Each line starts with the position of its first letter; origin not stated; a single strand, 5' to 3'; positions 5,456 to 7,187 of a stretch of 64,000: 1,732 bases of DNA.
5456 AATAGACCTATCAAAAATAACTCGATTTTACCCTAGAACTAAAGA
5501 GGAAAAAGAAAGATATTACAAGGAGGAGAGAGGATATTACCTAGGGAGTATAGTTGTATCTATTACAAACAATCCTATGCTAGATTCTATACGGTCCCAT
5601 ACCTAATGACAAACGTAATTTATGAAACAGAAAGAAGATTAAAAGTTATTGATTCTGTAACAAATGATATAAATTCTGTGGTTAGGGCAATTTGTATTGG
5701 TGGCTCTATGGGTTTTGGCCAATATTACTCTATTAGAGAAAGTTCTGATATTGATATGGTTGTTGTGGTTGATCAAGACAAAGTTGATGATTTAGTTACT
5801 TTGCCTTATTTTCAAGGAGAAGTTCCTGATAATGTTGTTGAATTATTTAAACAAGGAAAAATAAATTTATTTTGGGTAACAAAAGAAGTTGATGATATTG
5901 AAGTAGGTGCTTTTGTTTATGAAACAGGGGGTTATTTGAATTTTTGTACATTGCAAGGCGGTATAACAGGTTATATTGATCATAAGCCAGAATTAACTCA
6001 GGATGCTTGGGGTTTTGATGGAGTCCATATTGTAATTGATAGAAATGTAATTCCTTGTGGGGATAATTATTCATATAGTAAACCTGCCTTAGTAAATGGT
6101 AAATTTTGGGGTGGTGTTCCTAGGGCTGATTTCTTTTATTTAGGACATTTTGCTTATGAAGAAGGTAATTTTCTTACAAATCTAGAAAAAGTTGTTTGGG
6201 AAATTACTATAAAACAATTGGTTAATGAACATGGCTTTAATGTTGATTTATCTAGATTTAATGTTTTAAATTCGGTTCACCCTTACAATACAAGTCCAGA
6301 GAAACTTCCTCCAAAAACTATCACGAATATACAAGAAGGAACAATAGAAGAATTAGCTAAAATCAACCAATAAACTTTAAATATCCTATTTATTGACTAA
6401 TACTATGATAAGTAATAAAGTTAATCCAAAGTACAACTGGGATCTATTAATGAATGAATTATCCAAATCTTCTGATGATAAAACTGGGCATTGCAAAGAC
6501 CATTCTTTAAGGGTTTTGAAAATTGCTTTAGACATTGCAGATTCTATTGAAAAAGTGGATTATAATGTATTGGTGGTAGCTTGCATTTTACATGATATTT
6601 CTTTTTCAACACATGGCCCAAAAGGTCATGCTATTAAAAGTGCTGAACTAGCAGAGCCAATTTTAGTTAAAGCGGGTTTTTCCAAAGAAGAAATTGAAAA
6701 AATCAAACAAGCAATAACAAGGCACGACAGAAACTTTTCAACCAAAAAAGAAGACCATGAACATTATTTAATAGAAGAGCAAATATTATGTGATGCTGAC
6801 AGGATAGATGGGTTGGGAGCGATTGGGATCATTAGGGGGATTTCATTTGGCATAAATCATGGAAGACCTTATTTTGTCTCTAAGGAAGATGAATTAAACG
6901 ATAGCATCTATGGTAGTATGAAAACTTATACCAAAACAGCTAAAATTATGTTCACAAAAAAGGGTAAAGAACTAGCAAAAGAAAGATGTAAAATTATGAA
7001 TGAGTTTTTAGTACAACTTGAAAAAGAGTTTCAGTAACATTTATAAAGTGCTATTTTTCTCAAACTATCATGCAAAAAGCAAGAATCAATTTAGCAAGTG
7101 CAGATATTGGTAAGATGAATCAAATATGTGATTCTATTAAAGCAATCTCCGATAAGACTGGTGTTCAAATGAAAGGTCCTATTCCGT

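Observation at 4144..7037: Three-gene cassette (unknown 155-aa protein, AbiEii-like nucleotidyltransferase, HD phosphohydrolase) under a divergent AbrB/PhoU-like regulator with a palindromic direct-repeat operator candidate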

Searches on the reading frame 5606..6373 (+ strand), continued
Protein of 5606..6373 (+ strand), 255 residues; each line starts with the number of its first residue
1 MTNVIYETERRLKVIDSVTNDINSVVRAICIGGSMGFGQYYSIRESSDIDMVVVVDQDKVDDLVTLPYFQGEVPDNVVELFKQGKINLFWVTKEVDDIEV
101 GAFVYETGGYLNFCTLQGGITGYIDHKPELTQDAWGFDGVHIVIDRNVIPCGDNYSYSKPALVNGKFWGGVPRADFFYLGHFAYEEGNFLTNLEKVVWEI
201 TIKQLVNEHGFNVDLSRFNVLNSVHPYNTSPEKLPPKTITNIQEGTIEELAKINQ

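Call 95: search_protein_families(library=pfam, alignment_id=A7, max_evalue=0.01)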
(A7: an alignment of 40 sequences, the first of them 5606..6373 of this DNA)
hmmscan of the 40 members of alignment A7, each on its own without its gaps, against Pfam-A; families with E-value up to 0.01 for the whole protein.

A. member 1, window:5606-6373:+ (255 aa): 0 families

B. families by the number of members that match (of 40 scanned): 5 families
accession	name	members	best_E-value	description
PF01909.29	NTP_transf_2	13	2.6e-07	Nucleotidyltransferase domain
PF18765.7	Polbeta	8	3.1e-05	Polymerase beta, Nucleotidyltransferase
PF22600.2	MTPAP-like_central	2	0.00045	Poly(A) RNA polymerase, mitochondrial-like, central palm domain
PF22385.1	Cas9_C_2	1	0.0034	CRISPR-associated endonuclease Cas9, C-terminal domain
PF01884.23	PcrB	1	0.0038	PcrB family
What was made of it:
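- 5606..6373 (+): 255-aa Pol-beta-superfamily nucleotidyltransferase from a small, uncharacterised family. All named members come from MAGs labelled DPANN, apart from one labelled Saccharibacteria. There is no TATA of its own here, so it is read with orf155. 13 of 40 members hit PF01909 and none hit AbiEii or CD-NTase models (call 95).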

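Call 107: find_encoding_contigs(protein=P0063, flank=4000, max_places=2)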
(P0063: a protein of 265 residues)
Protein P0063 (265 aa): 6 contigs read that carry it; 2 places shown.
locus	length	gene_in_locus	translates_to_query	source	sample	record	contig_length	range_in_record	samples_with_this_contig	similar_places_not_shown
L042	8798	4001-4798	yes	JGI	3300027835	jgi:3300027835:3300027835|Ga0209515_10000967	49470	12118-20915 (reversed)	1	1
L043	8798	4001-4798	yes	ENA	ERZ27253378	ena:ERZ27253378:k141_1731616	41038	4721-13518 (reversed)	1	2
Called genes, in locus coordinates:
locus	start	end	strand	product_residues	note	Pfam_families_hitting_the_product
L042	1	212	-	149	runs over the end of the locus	PF22811:Zn_ribbon_NrdR, PF03477:ATP-cone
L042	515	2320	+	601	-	PF06559:DCD_N, PF22769:DCD (weak), PF22569:DCD_C, PF22769:DCD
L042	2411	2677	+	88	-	-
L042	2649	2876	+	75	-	PF07927:HicA_toxin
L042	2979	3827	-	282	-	PF00069:Pkinase, PF07714:PK_Tyr_Ser-Thr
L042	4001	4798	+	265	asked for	-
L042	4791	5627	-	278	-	PF00149:Metallophos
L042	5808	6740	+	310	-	-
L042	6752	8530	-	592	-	PF04068:Fer4_RLI, PF02463:SMC_N (weak), PF13175:AAA_15 (faint), PF00005:ABC_tran, PF13304:AAA_21 (faint), PF00005:ABC_tran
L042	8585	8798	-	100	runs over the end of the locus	-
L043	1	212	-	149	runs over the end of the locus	PF22811:Zn_ribbon_NrdR, PF03477:ATP-cone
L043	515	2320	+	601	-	PF06559:DCD_N, PF22769:DCD (weak), PF22569:DCD_C, PF22769:DCD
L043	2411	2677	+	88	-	-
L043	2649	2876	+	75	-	PF07927:HicA_toxin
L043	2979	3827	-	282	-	PF00069:Pkinase, PF07714:PK_Tyr_Ser-Thr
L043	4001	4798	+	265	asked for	-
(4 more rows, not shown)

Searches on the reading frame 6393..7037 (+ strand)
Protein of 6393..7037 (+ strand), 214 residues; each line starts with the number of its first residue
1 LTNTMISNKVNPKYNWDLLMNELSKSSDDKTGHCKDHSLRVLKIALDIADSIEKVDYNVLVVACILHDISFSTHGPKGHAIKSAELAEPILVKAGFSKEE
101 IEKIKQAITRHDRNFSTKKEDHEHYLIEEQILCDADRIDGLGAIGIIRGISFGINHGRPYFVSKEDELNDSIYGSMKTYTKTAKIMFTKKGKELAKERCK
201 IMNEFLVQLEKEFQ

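Call 4: search_protein_families(library=pfam, proteins=[window:6393-7037:+], max_evalue=0.1)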
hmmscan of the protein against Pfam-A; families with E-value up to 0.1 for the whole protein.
window:6393-7037:+ (214 aa): 2 families
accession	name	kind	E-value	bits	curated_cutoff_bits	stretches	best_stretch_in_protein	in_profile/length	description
PF01966.28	HD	-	9.8e-14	52.1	22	1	36-139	3-114/116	HD domain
PF13875.12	DUF4202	-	0.038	14.2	35.1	1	81-129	85-128/183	Domain of unknown function (DUF4202)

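Call 5: search_protein_families(library=padloc, proteins=[window:6393-7037:+], max_evalue=1)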
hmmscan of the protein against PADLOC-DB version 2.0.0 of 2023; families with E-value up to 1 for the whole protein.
window:6393-7037:+ (214 aa): 4 families
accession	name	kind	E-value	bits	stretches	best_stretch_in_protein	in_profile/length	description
PDLC00940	Cas3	-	2.3e-05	22.7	2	35-69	2-42/178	CRISPR-associated endonuclease Cas3-HD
PDLC03762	RT_UG24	-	0.00018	17.8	1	31-101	700-775/1036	DRT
PDLC02374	dGTPase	-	0.0015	15.9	1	37-79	78-116/395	-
PDLC01254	Cas3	-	0.007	14.6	1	33-130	8-106/164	CAS-I; effector_G3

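Call 6: search_protein_families(library=ncbifam, proteins=[window:6393-7037:+], max_evalue=1)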
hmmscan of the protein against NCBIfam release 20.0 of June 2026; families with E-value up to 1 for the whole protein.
window:6393-7037:+ (214 aa): 12 families
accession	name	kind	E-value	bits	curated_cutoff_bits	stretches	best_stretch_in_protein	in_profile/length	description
NF007515.0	PRK10119.1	equivalog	1.2e-15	57.6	286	1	27-213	19-212/231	phosphohydrolase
TIGR00295.1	TIGR00295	hypoth_equivalog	6e-07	29.4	172.35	1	34-104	14-83/164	TIGR00295 family protein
TIGR00277.1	HDIG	domain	5.2e-06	26.2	27.6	1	36-93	7-71/84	HDIG domain-containing metalloprotein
TIGR01596.1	cas3_HD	equivalog_domain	8.5e-05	22.7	43.45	1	35-69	2-42/178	CRISPR-associated endonuclease Cas3''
NF045665.1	NTPtran_DVU1551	equivalog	0.00027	20.1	315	1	30-137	214-309/359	DVU_1551 family NTP transferase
NF009343.0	PRK12703.1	equivalog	0.00084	18.3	434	1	35-137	189-291/339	tRNA (cytidine(56)-2'-O)-methyltransferase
NF003467.0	PRK05092.1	equivalog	0.0013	16.5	959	1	43-111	527-591/940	[protein-PII] uridylyltransferase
NF002829.0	PRK03007.1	equivalog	0.004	16.1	385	1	36-80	69-109/425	deoxyguanosinetriphosphate triphosphohydrolase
TIGR03401.1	cyanamide_fam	subfamily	0.0045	16.5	109.85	1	33-112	55-142/228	HD domain protein, cyanamide hydratase family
NF002895.0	PRK03381.1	equivalog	0.0078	14.3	631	1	58-111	444-495/782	[protein-PII] uridylyltransferase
TIGR01693.1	UTase_glnD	equivalog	0.009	14.3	519.4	1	43-111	453-517/850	[protein-PII] uridylyltransferase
TIGR02692.1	tRNA_CCA_actino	equivalog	0.12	11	438.8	1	28-116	251-347/466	CCA tRNA nucleotidyltransferase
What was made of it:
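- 6405..7037 (+): YpgQ/YedJ-type stand-alone HD phosphohydrolase (210 aa). It is a resident gene upstream of S10 and is not part of the variable block. PF01966 E 9.8e-14, NCBIfam PRK10119 (calls 4, 6).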

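Call 8: search_solved_structures(query=window:6393-7037:+, max_evalue=0.01, show_alignments=1)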
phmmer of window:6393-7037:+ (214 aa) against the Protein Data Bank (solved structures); distinct sequences matched with E-value up to 0.01: 8.
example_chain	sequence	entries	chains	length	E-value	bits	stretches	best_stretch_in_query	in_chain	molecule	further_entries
3b57_A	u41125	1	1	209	2e-13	53.9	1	27-213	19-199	Lin1889 protein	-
5dqv_A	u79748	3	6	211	2.4e-12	50.4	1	28-213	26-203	Uncharacterized protein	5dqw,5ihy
2pq7_A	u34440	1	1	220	4.1e-11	46.3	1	21-205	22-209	Predicted HD superfamily hydrolase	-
2qgs_A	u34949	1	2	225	5.2e-10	42.7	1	27-212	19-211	Protein SE1688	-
3dto_A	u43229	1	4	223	1e-09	41.8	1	27-210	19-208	BH2835 protein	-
2pjq_A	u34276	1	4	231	1.4e-09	41.3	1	23-212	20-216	Uncharacterized protein lp_2664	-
3gw7_A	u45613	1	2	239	2.7e-09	40.4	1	32-212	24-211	Uncharacterized protein yedJ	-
3djb_A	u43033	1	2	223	5.4e-07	32.9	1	28-213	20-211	Hydrolase, HD family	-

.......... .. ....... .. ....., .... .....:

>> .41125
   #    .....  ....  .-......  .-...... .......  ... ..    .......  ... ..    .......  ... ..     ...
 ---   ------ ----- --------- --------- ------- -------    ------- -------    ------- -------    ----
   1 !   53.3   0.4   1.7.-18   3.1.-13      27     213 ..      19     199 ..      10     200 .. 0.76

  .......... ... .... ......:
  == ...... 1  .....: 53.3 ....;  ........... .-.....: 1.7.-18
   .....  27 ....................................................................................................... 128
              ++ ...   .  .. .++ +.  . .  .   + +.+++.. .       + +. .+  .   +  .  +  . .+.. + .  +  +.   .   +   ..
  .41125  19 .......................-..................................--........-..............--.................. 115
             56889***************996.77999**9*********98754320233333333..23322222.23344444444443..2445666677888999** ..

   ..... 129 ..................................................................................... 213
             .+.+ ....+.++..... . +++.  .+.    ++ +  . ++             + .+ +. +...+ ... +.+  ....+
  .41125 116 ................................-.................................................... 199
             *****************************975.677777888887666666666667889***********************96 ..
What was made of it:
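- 6405..7037 (+): Full-length matches to Lin1889 3b57 (2e-13), YpgQ 5dqv (2.4e-12) and YedJ 3gw7 (call 8).
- Closest known: YpgQ. Same: Full-length similarity (E 2e-13 to 3e-9) with the H...HD...D ligands conserved (call 8).
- Calls 4, 6, 8. The HD protein is a generic YpgQ/YedJ type (call 8).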

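Call 28: search_protein_families(library=phrogs, proteins=[window:6393-7037:+], max_evalue=0.1)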
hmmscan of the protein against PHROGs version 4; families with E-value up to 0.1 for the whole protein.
window:6393-7037:+ (214 aa): 5 families
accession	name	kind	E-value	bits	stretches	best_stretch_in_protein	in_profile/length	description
phrog_3921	-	unknown function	6.6e-13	49.6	1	30-212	26-215/227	-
phrog_16069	-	other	6.5e-05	23.4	1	5-165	23-196/245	phosphohydrolase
phrog_19425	-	other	0.00029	21.6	1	31-136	22-130/207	phosphohydrolase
phrog_5889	-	unknown function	0.0003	21.3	1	36-122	73-171/242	-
phrog_22355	-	unknown function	0.052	14.5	0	91-120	31-60/88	-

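Call 38: find_homologous_proteins(query=window:6393-7037:+, max_evalue=1e-10)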
Query window:6393-7037:+ (214 aa): 15 proteins with E <= 1e-10 among 246 candidates.
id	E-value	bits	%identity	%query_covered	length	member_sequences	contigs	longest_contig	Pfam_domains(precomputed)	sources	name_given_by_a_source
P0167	7.0e-135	465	100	98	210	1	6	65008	PF01966.29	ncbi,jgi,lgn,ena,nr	ncbi:MAG: HD domain-containing protein [Nanoarchaeota archaeon]|nr:HD domain-containing protein [Nan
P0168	9.5e-109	380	81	99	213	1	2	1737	PF01966.29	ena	-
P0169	1.6e-107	376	81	98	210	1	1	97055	PF01966.29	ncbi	ncbi:MAG: HD domain-containing protein [Nanoarchaeota archaeon]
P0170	2.3e-45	173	46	95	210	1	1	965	PF01966.29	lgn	-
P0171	1.1e-44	171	43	95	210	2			PF01966.29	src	-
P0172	3.2e-42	163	48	90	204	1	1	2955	PF01966.29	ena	-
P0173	4.4e-41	159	44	95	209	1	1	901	PF01966.29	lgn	-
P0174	6.5e-41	158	47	88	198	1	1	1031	PF01966.29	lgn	-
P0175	2.4e-39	153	42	95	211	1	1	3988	PF01966.29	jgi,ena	-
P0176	4.2e-17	81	34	83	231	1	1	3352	PF01966.29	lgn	-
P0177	5.3e-16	77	36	89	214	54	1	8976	PF01966.29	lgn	-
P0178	5.4e-16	77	35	88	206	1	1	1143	PF01966.29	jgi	jgi:uncharacterized protein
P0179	5.9e-16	77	36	84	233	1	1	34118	PF01966.29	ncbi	-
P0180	2.3e-14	72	32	84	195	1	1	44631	PF01966.29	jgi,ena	-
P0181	3.3e-12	65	32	89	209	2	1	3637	PF01966.29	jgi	jgi:uncharacterized protein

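Call 39: find_encoding_contigs(protein=P0169, flank=10000, max_places=2)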
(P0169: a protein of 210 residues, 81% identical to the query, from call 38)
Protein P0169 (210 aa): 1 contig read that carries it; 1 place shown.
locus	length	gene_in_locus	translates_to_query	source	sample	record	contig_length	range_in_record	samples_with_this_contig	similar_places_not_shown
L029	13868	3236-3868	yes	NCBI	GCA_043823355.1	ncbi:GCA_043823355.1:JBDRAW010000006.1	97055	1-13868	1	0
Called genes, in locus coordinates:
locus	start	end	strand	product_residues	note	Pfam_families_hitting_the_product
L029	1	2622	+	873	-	PF04773:FecR, PF04473:DUF553 (weak), PF01841:Transglut_core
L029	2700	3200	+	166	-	-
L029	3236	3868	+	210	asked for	PF01966:HD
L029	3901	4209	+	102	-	PF00338:Ribosomal_S10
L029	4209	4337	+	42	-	-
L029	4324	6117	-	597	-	PF13230:GATase_4 (weak), PF13522:GATase_6, PF13537:GATase_7, PF01380:SIS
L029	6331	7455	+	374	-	-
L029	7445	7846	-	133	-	-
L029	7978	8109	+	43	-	-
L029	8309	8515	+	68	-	-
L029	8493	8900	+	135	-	-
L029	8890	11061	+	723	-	PF09250:Prim-Pol (weak)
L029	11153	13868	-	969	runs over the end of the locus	PF17963:Big_9 (faint), PF05048:NosD, PF13229:Beta_helix, PF18911:PKD_4 (faint), PF05345:He_PIG, PF07705:CARDB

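Call 40: find_encoding_contigs(protein=P0175, flank=5000, max_places=2)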
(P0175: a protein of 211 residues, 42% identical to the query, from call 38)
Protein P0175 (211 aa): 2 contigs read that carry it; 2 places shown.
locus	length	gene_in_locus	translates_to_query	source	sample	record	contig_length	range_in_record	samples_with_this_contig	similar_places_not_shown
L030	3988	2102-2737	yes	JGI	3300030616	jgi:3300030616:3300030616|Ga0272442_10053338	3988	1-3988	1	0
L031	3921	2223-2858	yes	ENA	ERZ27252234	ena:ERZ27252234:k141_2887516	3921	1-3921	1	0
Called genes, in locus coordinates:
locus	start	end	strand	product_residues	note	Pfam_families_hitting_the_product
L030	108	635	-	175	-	-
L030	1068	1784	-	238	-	PF05401:NodS (weak), PF13489:Methyltransf_23, PF13847:Methyltransf_31, PF08241:Methyltransf_11, PF08242:Methyltransf_12, PF13649:Methyltransf_25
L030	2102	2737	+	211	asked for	PF01966:HD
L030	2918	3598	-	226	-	-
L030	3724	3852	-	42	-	-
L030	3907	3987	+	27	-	?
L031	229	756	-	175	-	-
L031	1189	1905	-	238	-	PF05401:NodS (weak), PF13489:Methyltransf_23, PF13847:Methyltransf_31, PF08241:Methyltransf_11, PF08242:Methyltransf_12, PF13649:Methyltransf_25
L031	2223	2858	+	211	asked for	PF01966:HD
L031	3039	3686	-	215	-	-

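Call 98: find_encoding_contigs(protein=P0179, flank=4000, max_places=1)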
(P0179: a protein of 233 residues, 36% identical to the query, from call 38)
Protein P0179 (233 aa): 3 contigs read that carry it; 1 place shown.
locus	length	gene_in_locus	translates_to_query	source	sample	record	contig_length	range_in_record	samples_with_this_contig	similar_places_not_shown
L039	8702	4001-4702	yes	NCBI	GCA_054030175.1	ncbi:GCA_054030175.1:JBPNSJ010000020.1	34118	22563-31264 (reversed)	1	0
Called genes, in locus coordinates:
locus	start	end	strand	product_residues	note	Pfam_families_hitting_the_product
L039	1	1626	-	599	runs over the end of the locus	PF25133:TYW2_N_2 (weak), PF02475:TRM5-TYW2_MTfase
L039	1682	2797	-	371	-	PF01490:Aa_trans, PF03222:Trp_Tyr_perm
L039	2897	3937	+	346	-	-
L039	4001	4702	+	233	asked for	PF01966:HD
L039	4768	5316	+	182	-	PF00881:Nitroreductase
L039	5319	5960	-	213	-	PF00406:ADK, PF02223:Thymidylate_kin (faint), PF13207:AAA_17, PF13238:AAA_18, PF05191:ADK_lid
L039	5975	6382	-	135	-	-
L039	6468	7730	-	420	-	PF09359:VTC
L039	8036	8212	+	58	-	-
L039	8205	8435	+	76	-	-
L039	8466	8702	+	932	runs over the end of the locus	PF19077:Big_13 (faint), PF11617:Cu-binding_MopE, PF18911:PKD_4 (weak)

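Call 99: find_encoding_contigs(protein=P0180, flank=4000, max_places=1)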
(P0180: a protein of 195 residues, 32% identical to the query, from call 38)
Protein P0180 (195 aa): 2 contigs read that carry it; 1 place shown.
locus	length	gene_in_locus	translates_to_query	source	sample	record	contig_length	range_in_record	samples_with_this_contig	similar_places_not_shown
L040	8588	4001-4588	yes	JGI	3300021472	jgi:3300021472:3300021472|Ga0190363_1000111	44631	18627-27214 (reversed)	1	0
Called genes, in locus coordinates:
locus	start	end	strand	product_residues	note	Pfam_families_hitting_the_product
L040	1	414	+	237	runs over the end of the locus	PF00535:Glycos_transf_2, PF10111:Glyco_tranf_2_2, PF13641:Glyco_tranf_2_3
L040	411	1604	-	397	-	PF01926:MMR_HSR1, PF02421:FeoB_N (faint), PF08438:YGR210-like_G4, PF02824:TGS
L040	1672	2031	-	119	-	PF09868:DUF2095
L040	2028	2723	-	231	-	PF01997:Translin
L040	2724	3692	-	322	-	PF00291:PALP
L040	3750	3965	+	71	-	PF04014:MazE_antitoxin (faint)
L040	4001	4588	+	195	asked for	PF01966:HD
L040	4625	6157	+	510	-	PF02074:Peptidase_M32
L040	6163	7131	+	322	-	PF04055:Radical_SAM, PF08608:Wyosine_form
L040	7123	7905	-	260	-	PF01925:TauE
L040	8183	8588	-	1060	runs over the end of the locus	PF00270:DEAD, PF04851:ResIII (faint), PF01751:Toprim, PF01131:Topoisom_bac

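Call 100: find_encoding_contigs(protein=P0172, flank=4000, max_places=1)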
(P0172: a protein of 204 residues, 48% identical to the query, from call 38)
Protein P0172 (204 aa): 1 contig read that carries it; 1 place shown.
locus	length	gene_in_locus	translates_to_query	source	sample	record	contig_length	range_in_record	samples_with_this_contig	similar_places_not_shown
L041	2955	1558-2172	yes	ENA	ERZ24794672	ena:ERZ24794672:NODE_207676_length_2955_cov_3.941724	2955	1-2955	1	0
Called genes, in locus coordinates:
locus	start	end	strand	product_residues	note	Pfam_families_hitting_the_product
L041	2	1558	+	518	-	?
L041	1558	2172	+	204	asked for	PF01966:HD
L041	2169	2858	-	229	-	-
